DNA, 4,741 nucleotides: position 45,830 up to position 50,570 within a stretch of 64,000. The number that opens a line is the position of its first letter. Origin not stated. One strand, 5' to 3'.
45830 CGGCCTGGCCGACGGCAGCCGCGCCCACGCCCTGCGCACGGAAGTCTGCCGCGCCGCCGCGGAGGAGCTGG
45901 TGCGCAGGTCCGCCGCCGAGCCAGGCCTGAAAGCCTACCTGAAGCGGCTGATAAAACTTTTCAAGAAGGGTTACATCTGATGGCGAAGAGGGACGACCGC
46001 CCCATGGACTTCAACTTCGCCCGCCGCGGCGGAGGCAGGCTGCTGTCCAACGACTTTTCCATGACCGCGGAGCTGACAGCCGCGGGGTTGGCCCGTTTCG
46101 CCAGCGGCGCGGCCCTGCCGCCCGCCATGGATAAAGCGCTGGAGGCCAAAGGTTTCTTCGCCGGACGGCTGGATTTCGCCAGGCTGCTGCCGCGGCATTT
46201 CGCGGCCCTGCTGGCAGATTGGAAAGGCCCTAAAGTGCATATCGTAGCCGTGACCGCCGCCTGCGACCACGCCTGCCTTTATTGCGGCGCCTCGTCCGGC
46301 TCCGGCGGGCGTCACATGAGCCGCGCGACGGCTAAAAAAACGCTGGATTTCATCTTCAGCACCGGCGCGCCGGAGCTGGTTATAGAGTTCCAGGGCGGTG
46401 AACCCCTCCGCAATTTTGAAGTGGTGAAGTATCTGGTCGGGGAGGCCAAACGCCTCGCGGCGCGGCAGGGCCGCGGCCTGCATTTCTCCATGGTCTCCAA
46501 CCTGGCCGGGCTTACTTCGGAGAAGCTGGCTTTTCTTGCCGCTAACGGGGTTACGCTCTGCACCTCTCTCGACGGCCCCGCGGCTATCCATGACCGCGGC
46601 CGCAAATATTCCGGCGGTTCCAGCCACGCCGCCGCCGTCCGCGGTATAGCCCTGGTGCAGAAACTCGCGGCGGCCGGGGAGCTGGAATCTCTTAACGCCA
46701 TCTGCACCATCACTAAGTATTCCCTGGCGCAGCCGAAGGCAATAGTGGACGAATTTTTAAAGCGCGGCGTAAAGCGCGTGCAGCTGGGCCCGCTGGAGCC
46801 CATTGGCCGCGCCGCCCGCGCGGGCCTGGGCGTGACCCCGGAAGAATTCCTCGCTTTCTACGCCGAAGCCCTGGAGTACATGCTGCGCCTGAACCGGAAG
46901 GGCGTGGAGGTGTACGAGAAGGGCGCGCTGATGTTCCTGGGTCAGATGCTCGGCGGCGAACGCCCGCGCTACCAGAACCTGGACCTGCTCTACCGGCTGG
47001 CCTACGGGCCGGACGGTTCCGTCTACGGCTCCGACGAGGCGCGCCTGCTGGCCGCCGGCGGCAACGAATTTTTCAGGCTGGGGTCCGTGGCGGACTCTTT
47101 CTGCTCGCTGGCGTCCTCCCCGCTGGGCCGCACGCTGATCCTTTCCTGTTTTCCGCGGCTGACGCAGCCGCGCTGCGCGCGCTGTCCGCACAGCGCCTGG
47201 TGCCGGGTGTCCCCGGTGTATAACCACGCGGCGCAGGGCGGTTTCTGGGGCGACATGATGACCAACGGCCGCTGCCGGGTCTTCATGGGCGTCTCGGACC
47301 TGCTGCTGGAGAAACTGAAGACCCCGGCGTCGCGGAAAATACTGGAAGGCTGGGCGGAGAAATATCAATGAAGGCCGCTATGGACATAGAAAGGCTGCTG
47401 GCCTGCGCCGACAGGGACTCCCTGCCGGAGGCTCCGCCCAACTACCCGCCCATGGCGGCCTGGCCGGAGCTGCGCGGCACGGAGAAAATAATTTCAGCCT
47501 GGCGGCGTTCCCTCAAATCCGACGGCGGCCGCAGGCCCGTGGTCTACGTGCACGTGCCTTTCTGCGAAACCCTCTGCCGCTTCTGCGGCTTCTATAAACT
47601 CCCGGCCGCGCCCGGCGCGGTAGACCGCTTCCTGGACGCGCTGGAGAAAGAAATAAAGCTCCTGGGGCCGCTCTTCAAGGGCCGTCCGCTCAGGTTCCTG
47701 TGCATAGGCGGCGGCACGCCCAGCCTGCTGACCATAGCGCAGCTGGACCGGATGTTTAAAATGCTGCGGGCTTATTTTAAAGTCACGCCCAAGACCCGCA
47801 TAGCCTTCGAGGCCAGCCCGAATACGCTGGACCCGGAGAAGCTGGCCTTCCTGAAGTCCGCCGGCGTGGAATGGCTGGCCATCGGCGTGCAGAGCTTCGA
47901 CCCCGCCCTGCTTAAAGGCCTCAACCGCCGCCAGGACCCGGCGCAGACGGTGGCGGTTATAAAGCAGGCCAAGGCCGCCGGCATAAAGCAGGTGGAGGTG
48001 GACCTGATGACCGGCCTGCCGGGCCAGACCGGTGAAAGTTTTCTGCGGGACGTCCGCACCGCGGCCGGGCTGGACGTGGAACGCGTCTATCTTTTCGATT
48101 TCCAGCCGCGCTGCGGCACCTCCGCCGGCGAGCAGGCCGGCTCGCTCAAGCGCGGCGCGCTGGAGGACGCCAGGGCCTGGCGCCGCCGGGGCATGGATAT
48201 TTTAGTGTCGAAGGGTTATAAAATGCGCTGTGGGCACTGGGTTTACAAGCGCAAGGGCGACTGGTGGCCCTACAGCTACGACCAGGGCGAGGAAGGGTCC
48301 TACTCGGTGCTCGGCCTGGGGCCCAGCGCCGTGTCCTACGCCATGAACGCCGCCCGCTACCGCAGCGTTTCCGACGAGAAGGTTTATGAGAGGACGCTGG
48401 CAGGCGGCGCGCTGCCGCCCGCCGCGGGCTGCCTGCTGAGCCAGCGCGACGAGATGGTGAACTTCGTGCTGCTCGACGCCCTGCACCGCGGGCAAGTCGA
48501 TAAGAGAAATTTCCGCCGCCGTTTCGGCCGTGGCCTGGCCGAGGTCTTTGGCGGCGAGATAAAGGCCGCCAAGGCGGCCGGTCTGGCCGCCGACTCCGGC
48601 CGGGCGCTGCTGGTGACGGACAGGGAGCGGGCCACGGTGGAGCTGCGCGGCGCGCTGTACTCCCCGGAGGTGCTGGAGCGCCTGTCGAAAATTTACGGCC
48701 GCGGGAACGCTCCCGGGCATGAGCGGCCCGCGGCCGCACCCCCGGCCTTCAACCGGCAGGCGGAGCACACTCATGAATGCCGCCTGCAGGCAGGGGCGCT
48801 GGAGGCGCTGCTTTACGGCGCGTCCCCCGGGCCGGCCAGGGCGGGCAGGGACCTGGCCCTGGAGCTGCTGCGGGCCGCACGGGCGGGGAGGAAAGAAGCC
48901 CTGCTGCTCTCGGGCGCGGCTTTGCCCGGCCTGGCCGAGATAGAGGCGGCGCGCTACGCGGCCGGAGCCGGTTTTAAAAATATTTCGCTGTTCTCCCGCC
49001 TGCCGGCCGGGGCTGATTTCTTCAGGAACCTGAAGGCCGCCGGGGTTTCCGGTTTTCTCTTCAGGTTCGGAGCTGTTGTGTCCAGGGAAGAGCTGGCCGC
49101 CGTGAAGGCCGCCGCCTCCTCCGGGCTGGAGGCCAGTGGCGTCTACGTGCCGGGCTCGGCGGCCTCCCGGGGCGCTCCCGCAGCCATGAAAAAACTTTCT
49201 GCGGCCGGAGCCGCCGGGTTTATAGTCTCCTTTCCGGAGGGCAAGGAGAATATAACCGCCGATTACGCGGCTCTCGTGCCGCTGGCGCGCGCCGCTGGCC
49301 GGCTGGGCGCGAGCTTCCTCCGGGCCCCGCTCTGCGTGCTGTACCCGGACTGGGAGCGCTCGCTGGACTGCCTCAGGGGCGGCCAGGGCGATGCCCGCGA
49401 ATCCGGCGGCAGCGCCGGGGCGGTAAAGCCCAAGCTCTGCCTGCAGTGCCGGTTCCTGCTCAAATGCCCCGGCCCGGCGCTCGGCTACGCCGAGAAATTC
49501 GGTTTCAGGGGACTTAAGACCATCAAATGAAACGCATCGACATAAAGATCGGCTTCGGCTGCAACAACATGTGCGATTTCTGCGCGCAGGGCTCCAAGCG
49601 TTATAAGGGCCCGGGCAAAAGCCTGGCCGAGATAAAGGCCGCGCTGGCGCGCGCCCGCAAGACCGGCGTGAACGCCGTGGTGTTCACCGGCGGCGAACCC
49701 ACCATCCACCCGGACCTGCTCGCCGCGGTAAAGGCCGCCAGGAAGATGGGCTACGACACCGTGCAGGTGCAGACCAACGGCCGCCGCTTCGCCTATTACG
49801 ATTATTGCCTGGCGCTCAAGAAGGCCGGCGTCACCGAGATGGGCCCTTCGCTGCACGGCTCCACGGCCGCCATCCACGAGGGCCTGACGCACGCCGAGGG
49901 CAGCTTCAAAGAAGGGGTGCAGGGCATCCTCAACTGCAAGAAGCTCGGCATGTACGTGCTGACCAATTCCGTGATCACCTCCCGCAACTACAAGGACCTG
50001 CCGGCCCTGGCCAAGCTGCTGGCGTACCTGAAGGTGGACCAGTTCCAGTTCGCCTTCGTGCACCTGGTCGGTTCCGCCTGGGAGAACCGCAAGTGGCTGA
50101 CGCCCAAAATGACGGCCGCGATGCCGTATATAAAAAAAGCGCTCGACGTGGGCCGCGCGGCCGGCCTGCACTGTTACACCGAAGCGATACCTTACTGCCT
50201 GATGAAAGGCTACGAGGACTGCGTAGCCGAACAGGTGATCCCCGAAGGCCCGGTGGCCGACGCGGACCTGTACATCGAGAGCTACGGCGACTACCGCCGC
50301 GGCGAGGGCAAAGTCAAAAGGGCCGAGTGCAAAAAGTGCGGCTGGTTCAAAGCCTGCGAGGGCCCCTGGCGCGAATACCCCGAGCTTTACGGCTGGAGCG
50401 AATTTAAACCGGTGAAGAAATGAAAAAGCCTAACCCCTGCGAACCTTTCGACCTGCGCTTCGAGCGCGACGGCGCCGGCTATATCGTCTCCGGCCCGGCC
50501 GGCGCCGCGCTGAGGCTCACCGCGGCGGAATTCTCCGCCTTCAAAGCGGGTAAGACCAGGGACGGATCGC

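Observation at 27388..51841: Three HxsB-like SPASM paralogs, one with visibly eroded auxiliary-cluster cysteines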

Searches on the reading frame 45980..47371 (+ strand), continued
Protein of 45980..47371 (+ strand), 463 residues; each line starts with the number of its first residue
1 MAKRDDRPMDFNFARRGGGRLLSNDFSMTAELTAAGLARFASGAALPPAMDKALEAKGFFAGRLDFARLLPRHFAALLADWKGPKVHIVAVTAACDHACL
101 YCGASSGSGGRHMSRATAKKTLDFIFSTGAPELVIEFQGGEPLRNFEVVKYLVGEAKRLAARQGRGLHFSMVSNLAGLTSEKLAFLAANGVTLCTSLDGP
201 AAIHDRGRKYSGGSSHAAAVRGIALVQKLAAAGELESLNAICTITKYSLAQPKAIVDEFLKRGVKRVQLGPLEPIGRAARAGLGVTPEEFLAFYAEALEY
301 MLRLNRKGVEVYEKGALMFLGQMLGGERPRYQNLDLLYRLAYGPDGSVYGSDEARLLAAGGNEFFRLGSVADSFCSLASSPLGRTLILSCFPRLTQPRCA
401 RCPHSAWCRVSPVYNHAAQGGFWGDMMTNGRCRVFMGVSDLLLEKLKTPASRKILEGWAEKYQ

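Call 54: search_solved_structures(query=A2, max_evalue=0.00001, show_alignments=2)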
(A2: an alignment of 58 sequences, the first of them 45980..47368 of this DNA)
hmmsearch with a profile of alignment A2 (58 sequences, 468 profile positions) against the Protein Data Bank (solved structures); distinct sequences matched with E-value up to 0.00001: 9.
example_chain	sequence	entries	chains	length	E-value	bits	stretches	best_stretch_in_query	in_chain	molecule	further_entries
5wgg_A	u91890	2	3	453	2e-31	112.6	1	88-257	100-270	Radical SAM domain protein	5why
4k37_A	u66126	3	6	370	7.5e-24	87.6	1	93-451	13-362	Anaerobic sulfatase-maturating enzyme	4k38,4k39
4k36_A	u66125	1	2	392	8.3e-24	87.4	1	93-451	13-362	Anaerobic sulfatase-maturating enzyme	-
8vpo_A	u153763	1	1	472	2.8e-18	69.2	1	51-228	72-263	Radical SAM core domain-containing protein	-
9gm3_A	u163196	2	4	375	2.8e-16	62.6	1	88-232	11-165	ChlB radical SAM domain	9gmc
8ai3_A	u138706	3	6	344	2.3e-07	33.2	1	78-158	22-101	Putative peptide biosynthesis protein YydG | Radical SAM core domain-containing protein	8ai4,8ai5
8ai6_A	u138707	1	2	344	2.7e-07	33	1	78-158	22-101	Putative peptide biosynthesis protein YydG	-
8ai1_A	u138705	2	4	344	3e-07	32.8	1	78-158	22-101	Putative peptide biosynthesis protein YydG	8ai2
6efn_A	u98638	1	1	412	3.4e-06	29.4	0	11-296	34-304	Sporulation killing factor maturation protein SkfB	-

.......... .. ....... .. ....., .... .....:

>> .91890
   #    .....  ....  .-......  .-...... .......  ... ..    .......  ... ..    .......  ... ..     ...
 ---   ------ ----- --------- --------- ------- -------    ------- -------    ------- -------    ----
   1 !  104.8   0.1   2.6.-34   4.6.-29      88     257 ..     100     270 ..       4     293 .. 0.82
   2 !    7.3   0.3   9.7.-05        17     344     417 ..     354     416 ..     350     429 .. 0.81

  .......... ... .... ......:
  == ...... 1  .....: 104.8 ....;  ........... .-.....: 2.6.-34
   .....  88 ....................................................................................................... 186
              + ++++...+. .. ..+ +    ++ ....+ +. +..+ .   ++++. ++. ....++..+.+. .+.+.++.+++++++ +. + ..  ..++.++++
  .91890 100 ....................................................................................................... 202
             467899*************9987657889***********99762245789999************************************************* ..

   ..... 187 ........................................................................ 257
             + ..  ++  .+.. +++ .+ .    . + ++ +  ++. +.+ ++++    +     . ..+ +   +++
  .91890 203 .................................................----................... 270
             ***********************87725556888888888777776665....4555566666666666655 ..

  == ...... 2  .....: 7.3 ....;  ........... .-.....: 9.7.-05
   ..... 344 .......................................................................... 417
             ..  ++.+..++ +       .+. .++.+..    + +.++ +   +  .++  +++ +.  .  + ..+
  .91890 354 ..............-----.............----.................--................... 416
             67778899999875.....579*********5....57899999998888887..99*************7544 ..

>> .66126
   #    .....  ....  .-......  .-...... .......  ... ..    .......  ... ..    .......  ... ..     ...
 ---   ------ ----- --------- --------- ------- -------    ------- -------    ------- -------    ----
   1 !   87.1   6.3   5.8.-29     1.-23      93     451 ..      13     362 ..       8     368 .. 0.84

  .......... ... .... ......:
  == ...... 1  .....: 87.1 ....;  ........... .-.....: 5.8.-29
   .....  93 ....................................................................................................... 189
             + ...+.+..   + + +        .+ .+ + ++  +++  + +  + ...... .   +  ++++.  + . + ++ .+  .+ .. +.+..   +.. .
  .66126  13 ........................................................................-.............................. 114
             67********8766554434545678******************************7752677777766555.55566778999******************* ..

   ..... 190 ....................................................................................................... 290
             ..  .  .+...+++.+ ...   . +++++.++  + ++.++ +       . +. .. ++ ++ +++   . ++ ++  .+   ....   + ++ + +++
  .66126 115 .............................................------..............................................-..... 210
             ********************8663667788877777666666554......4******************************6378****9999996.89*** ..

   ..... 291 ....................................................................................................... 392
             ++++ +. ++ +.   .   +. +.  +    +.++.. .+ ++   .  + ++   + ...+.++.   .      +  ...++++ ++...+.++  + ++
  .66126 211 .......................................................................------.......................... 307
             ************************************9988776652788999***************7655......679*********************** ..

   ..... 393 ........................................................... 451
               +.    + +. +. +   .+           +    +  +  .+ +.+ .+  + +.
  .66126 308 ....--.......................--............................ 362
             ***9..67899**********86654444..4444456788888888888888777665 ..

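Call 73: search_protein_families(library=padloc, proteins=[window:45980-47368:+], max_evalue=0.001)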
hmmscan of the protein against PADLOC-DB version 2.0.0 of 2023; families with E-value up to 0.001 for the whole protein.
window:45980-47368:+ (463 aa): 2 families
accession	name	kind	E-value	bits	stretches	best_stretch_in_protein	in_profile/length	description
PDLC02903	pVip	-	9.6e-07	26.5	1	90-296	5-192/257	Viperins not associated with kinases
PDLC02904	pVip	-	4.1e-05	21.2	1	91-198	9-108/262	Viperins associated with kinases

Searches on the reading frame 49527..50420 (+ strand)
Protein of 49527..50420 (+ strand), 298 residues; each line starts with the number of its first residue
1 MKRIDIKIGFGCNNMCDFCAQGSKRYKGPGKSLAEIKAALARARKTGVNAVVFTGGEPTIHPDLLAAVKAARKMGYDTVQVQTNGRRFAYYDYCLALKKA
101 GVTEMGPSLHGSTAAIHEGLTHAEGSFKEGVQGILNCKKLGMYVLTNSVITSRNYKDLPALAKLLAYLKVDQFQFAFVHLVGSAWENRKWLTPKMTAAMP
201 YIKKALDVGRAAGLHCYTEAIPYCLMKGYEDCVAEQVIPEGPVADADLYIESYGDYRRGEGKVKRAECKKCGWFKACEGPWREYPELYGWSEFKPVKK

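Call 10: search_protein_families(library=ncbifam, proteins=[window:49527-50420:+], max_evalue=0.001)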
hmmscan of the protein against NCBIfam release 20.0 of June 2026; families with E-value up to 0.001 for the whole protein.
window:49527-50420:+ (298 aa): 44 families (the best 25 are shown)
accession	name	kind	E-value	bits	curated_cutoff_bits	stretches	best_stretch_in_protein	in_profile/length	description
NF038332.1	rSAM_rare_HxsC4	exception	1.7e-41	142.5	500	2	2-228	14-246/335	radical SAM protein HxsC4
TIGR03977.1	rSAM_pair_HxsC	equivalog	4.6e-28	97.9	267.9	1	12-238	35-265/292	His-Xaa-Ser system radical SAM maturase HxsC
TIGR04466.1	rSAM_BlsE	equivalog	9.8e-21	74.5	400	1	6-180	7-177/327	cytosylglucuronate decarboxylase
TIGR04051.1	rSAM_NirJ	equivalog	1.7e-20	73.3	515.45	1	12-189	12-187/354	heme d1 biosynthesis radical SAM protein NirJ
TIGR02668.1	moaA_archaeal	equivalog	2.2e-19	69.6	325.25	1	4-184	12-192/303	GTP 3',8-cyclase MoaA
TIGR04053.2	TIGR04053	equivalog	4.1e-19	69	395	1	12-194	18-201/366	TIGR04053 family radical SAM/SPASM domain-containing protein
TIGR04054.1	rSAM_NirJ1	equivalog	8.5e-19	67.4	650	1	11-184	45-214/387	putative heme d1 biosynthesis radical SAM protein NirJ1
NF045646.2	rSAM_Se_TrsS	equivalog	2.3e-18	66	490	1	8-161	92-247/441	radical SAM (seleno)protein TrsS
TIGR04347.1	pseudo_SAM_Halo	equivalog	6.6e-18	65.1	525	1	12-180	48-214/390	TIGR04347 family pseudo-SAM/SPASM protein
TIGR04546.1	rSAM_ahbC_deAc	equivalog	9.7e-18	64.1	650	1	12-183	49-216/390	12,18-didecarboxysiroheme deacetylase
TIGR04055.1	rSAM_NirJ2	equivalog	1.1e-17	64.5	500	1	12-178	10-174/326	putative heme d1 biosynthesis radical SAM protein NirJ2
TIGR04303.1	GeoRSP_rSAM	equivalog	1.5e-17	64.2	400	1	7-191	10-190/325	GeoRSP system radical SAM/SPASM protein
TIGR02666.1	moaA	equivalog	8e-17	61.2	284.05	1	11-181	19-193/336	GTP 3',8-cyclase MoaA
NF045702.1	rSAM_GDGT_ether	equivalog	9.4e-17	60.8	450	1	6-163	90-251/486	tetraether lipid synthase Tes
TIGR04545.1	rSAM_ahbD_hemeb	equivalog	2.7e-16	60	500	1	8-174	6-171/339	heme b synthase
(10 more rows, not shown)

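Call 73: search_protein_families(library=padloc, proteins=[window:49527-50420:+], max_evalue=0.001)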
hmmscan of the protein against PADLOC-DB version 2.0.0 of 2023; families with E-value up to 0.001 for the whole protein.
window:49527-50420:+ (298 aa): 3 families
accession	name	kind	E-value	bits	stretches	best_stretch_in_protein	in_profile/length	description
PDLC02904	pVip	-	9.3e-14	49.6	1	11-174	12-171/262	Viperins associated with kinases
PDLC02903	pVip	-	7.2e-12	43.3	1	11-175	9-171/257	Viperins not associated with kinases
PDLC02905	pVip-kinase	-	0.00064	17.1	0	8-89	188-273/474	Viperin-kinase fusion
